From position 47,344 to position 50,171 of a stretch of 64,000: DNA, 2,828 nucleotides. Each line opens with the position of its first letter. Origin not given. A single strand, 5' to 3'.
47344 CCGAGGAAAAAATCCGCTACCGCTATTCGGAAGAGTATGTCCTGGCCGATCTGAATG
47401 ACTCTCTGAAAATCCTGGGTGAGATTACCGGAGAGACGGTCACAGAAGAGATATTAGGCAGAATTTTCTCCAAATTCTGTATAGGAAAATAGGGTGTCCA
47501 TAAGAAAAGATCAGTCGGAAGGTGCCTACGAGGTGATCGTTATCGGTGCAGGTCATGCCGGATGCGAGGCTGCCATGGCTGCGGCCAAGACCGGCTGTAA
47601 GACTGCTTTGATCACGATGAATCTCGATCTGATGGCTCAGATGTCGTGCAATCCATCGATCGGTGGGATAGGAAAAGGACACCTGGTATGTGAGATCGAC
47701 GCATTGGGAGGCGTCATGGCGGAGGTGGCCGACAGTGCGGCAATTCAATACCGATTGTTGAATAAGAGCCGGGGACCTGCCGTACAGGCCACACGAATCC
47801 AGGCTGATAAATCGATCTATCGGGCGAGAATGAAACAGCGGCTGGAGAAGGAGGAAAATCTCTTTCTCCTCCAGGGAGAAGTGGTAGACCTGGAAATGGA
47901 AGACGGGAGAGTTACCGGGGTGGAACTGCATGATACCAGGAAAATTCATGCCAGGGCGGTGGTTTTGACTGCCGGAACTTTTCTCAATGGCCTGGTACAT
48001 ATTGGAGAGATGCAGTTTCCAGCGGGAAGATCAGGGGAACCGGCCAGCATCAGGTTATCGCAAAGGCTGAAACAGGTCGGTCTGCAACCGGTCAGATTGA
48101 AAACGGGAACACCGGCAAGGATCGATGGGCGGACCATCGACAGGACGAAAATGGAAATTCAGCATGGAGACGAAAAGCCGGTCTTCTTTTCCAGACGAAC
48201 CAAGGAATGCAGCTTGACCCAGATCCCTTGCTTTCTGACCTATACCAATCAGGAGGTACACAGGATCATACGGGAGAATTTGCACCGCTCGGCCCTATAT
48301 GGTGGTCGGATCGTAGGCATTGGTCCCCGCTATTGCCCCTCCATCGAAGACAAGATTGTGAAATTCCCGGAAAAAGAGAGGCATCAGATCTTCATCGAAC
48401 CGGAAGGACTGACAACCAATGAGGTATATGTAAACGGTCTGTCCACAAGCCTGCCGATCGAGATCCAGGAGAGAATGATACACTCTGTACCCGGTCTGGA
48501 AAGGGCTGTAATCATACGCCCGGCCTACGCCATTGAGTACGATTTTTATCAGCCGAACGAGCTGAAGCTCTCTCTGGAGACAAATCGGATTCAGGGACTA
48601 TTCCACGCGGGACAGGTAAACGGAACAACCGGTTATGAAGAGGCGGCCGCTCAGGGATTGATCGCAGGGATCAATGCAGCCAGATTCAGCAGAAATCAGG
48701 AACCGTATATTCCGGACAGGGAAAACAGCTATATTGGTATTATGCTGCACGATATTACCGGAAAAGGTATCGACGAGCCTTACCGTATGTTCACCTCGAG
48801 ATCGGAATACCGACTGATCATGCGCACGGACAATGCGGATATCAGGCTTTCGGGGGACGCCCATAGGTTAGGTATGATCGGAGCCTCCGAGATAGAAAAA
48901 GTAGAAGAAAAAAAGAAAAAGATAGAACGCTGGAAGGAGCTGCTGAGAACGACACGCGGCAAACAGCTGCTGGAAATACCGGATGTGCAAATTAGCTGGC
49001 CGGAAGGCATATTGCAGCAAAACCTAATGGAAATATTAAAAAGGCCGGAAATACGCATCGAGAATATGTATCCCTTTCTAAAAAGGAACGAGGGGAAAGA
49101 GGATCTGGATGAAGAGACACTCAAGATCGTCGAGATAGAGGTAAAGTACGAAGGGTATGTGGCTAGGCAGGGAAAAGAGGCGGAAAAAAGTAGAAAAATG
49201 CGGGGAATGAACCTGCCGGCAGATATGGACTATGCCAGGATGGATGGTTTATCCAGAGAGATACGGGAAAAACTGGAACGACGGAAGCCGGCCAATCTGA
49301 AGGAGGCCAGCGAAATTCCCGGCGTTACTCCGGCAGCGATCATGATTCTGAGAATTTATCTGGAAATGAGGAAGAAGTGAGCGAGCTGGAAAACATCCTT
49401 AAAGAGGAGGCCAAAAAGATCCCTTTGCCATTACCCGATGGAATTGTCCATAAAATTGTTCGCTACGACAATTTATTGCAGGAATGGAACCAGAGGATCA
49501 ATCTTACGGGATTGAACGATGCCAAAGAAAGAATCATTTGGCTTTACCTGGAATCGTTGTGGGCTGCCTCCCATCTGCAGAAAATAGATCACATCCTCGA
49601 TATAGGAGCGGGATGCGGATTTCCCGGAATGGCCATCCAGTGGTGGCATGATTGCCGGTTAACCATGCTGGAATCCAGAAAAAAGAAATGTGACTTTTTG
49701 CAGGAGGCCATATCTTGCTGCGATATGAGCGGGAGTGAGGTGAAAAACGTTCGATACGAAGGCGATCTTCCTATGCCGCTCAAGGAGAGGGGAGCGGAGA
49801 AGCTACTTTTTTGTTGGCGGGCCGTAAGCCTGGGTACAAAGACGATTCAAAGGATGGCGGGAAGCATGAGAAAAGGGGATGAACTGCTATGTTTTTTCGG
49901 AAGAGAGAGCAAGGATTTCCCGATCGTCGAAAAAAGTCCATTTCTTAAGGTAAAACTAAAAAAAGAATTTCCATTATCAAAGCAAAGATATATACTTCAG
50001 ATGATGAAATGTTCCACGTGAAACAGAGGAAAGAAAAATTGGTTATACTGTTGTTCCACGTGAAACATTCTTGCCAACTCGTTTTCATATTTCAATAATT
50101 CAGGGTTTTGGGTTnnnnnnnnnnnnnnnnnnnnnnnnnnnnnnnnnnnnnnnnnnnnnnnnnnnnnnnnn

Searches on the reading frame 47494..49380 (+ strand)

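Call 69: search_protein_families(library=pfam, proteins=[window:47494-49380:+], max_evalue=0.00001)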
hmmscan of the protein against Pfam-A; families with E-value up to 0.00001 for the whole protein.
window:47494-49380:+ (628 aa): 8 families
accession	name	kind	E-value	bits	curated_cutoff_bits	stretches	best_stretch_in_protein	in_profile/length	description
PF01134.28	GIDA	-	2e-166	554.3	22.1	1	13-402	1-390/391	Glucose inhibited division protein A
PF13932.14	SAM_GIDA_C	-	3.6e-20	72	27.1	1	564-619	1-56/57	tRNA modifying enzyme MnmG/GidA C-terminal helical bundle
PF21680.2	GIDA_C_1st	-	3.5e-13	50.6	24.7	1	467-559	4-95/96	tRNA modifying enzyme MnmG/GidA C-terminal helical domain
PF12831.13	FAD_oxidored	-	2.3e-10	40.8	27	1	13-208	1-182/416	FAD dependent oxidoreductase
PF00890.30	FAD_binding_2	-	1.4e-07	31.5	20.4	0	14-41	2-29/414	FAD binding domain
PF07992.20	Pyr_redox_2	-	3.8e-07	30.2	26.1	1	12-162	1-109/291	Pyridine nucleotide-disulphide oxidoreductase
PF00070.33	Pyr_redox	-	4.1e-06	27.7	22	0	14-47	2-35/82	Pyridine nucleotide-disulphide oxidoreductase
PF01266.30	DAO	-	5e-06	26.7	27.9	0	125-168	167-209/353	FAD dependent oxidoreductase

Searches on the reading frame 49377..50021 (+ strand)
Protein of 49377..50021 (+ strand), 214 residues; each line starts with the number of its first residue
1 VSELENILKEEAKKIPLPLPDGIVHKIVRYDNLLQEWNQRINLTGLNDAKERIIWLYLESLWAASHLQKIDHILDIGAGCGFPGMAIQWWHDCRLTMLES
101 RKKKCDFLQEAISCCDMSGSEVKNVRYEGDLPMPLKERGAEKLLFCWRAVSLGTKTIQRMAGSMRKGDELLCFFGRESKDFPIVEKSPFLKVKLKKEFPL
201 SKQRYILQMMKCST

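Call 69: search_protein_families(library=pfam, proteins=[window:49377-50021:+], max_evalue=0.00001)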
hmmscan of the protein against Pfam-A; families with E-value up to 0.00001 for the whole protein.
window:49377-50021:+ (214 aa): 1 family
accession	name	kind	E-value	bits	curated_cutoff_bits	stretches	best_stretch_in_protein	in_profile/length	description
PF02527.21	GidB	-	9.5e-22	77.7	27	1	25-180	3-154/184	rRNA small subunit methyltransferase G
